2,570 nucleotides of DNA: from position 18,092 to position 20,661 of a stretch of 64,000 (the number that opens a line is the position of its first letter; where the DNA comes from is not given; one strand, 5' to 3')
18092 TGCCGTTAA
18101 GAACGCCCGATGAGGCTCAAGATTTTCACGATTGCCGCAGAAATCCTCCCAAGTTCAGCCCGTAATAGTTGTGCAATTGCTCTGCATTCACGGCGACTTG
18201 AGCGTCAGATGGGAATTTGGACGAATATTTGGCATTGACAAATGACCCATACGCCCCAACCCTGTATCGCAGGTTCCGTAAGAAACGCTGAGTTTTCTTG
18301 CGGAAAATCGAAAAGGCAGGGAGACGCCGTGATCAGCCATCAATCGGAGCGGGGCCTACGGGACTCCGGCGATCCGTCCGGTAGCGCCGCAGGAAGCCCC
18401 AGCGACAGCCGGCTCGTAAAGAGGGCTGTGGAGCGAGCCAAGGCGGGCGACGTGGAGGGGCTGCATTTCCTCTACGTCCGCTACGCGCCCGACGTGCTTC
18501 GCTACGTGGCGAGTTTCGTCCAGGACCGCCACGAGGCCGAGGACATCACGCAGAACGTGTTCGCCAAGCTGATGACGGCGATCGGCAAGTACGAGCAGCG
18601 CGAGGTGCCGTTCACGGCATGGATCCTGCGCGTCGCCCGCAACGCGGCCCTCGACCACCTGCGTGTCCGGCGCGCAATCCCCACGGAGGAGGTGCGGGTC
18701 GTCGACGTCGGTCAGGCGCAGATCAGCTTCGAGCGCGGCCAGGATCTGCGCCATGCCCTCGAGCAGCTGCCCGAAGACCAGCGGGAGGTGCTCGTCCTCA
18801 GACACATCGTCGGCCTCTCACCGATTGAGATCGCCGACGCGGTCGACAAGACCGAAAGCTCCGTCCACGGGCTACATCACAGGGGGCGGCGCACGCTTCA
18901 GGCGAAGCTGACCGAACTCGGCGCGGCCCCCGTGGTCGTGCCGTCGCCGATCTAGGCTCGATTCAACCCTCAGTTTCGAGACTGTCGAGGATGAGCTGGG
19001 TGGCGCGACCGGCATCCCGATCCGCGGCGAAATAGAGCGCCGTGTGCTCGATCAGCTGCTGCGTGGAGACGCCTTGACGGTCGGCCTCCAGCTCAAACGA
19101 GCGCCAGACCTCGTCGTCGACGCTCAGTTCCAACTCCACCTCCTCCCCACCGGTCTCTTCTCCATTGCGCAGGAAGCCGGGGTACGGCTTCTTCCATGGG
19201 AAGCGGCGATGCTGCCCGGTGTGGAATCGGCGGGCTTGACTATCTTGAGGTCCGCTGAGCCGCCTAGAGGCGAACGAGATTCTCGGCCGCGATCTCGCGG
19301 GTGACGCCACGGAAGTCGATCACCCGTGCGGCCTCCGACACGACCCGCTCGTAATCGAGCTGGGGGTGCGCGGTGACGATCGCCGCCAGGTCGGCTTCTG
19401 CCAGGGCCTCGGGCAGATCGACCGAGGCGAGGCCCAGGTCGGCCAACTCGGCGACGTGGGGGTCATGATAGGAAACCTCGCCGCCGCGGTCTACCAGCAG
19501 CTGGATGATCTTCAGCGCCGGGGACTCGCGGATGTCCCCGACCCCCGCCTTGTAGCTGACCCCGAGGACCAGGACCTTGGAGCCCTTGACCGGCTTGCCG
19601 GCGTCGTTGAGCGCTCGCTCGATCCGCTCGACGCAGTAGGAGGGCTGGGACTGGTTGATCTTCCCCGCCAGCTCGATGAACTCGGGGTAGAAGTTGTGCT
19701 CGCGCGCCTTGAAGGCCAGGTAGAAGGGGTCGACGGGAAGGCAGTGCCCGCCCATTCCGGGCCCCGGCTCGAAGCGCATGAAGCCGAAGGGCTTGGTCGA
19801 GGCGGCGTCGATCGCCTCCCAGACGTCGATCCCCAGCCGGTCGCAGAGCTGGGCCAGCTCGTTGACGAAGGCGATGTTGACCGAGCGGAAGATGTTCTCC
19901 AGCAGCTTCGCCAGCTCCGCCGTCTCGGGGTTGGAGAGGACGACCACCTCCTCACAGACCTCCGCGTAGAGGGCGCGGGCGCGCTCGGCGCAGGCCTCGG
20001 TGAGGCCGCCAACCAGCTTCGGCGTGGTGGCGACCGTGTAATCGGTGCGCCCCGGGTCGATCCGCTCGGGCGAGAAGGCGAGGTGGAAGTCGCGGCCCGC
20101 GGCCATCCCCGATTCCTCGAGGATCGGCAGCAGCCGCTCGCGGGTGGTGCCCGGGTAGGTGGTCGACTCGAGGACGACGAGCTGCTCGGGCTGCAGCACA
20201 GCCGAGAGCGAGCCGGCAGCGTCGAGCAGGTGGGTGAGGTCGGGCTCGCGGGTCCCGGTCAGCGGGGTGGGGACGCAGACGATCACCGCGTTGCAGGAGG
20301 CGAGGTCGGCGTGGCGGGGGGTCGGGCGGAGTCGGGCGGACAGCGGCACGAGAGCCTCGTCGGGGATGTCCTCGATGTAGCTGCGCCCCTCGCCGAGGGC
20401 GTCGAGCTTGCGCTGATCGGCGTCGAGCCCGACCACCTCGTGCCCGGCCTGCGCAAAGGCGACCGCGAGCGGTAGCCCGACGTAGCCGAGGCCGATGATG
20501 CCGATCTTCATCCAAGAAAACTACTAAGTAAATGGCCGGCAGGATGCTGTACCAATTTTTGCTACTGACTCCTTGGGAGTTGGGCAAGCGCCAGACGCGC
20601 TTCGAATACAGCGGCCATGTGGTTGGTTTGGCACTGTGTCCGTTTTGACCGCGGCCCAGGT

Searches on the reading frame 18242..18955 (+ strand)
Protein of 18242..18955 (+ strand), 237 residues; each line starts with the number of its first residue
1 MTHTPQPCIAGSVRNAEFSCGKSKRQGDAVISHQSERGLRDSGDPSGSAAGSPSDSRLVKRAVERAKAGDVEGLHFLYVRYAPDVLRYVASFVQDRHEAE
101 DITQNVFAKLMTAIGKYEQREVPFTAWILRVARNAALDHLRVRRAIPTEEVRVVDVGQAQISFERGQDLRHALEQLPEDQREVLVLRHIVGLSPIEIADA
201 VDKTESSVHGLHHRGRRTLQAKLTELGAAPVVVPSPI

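Call 62: search_protein_families(library=pfam, proteins=[window:18242-18955:+], max_evalue=0.01)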
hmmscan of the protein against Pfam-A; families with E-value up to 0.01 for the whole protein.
window:18242-18955:+ (237 aa): 3 families
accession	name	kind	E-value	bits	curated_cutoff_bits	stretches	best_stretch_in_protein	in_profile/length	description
PF04542.20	Sigma70_r2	-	5.6e-19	68.1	24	1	77-144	1-69/71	Sigma-70 region 2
PF08281.18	Sigma70_r4_2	-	2.5e-12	46.7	25.7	1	167-219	2-54/54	Sigma-70, region 4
PF04545.22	Sigma70_r4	-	2.6e-08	33.7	24.1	1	172-220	1-49/50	Sigma-70, region 4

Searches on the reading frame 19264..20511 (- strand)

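Call 3: search_protein_families(library=pfam, proteins=[window:19264-20511:-], max_evalue=0.01)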
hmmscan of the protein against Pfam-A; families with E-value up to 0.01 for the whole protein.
window:19264-20511:- (415 aa): 11 families
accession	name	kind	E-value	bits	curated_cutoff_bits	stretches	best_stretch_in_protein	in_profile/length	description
PF03721.20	UDPG_MGDP_dh_N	-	1.8e-41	142.2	27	1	1-178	1-184/187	UDP-glucose/GDP-mannose dehydrogenase family, NAD binding domain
PF00984.24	UDPG_MGDP_dh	-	2.9e-32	111.1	25.4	1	196-287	1-93/94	UDP-glucose/GDP-mannose dehydrogenase family, central domain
PF03720.21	UDPG_MGDP_dh_C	-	1.3e-20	74.1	30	1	314-404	1-101/103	UDP-glucose/GDP-mannose dehydrogenase family, UDP binding domain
PF03446.21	NAD_binding_2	-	4.4e-08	33.7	21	1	2-127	1-104/161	NAD binding domain of 6-phosphogluconate dehydrogenase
PF02558.23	ApbA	-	4.5e-06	26.8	22.2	1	3-96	1-90/150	Ketopantoate reductase PanE/ApbA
PF03807.23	F420_oxidored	-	3.3e-05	24.8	21.6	1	2-81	1-68/94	NADP oxidoreductase coenzyme F420-dependent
PF02826.25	2-Hacid_dh_C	-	0.00026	20.9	25.1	0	2-36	38-72/178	D-isomer specific 2-hydroxyacid dehydrogenase, NAD binding domain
PF02737.24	3HCDH_N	-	0.00034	21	22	1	2-39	1-38/180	3-hydroxyacyl-CoA dehydrogenase, NAD binding domain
PF10727.15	Rossmann-like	-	0.00035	20.8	23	1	1-34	15-48/131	Rossmann-like domain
PF01210.29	NAD_Gly3P_dh_N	-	0.0011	19.4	23.1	0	2-84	1-81/158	NAD-dependent glycerol-3-phosphate dehydrogenase N-terminus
PF02254.24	TrkA_N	-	0.0074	17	23.8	0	4-42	2-40/116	TrkA-N domain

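Call 4: search_protein_families(library=ncbifam, proteins=[window:19264-20511:-], max_evalue=0.01)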
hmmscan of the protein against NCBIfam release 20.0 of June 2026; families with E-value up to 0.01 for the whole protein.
window:19264-20511:- (415 aa): 24 families
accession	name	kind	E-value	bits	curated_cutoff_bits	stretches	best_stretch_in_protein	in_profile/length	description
TIGR03026.1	NDP-sugDHase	subfamily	4.8e-128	427.4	189.8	1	1-401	1-412/413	nucleotide sugar dehydrogenase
NF040825.1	UDPMaNacDH_Arch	equivalog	2.7e-82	276.8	750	1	1-388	1-383/418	UDP-N-acetyl-D-mannosamine dehydrogenase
NF008286.0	PRK11064.1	equivalog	1.9e-77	260.6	459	1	2-404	5-419/420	UDP-N-acetyl-D-mannosamine dehydrogenase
NF011729.0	PRK15182.1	equivalog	1.2e-66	225.2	592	1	2-355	8-360/425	Vi polysaccharide biosynthesis UDP-N-acetylglucosamine C-6 dehydrogenase TviB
NF041297.1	UDPGDh_AglM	equivalog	9.7e-58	196.1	670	1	1-384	1-394/429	UDP-glucose 6-dehydrogenase AglM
NF047673.2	TeichurnBiosyTuaD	equivalog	2.7e-42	145.4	700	1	2-384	3-389/439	UDP-glucose 6-dehydrogenase TuaD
NF011631.0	PRK15057.1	equivalog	4.2e-11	42.6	757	1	1-265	1-261/388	UDP-glucose 6-dehydrogenase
TIGR01505.1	tartro_sem_red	equivalog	2e-07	30.5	340.75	1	2-39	1-38/291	2-hydroxy-3-oxopropionate reductase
NF012005.0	PRK15461.1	equivalog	1.4e-06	27.7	348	1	2-238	3-207/298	sulfolactaldehyde 3-reductase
NF008592.0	PRK11559.1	equivalog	5.2e-06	26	397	0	1-39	3-41/296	2-hydroxy-3-oxopropionate reductase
NF004783.0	PRK06129.1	equivalog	0.00017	21.1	347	1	1-39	3-41/315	3-hydroxyacyl-CoA dehydrogenase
NF000942.0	PRK00094.1-4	subfamily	0.00019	20.7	257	1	1-84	3-84/334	NAD(P)H-dependent glycerol-3-phosphate dehydrogenase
TIGR01692.1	HIBADH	equivalog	0.00021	20.7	291.6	0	166-253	131-220/288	3-hydroxyisobutyrate dehydrogenase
TIGR00872.1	gnd_rel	equivalog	0.00033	20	297.2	1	1-42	1-42/299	phosphogluconate dehydrogenase (NAD(+)-dependent, decarboxylating)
NF005650.0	PRK07417.1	equivalog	0.00035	20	290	1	1-37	2-38/281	prephenate/arogenate dehydrogenase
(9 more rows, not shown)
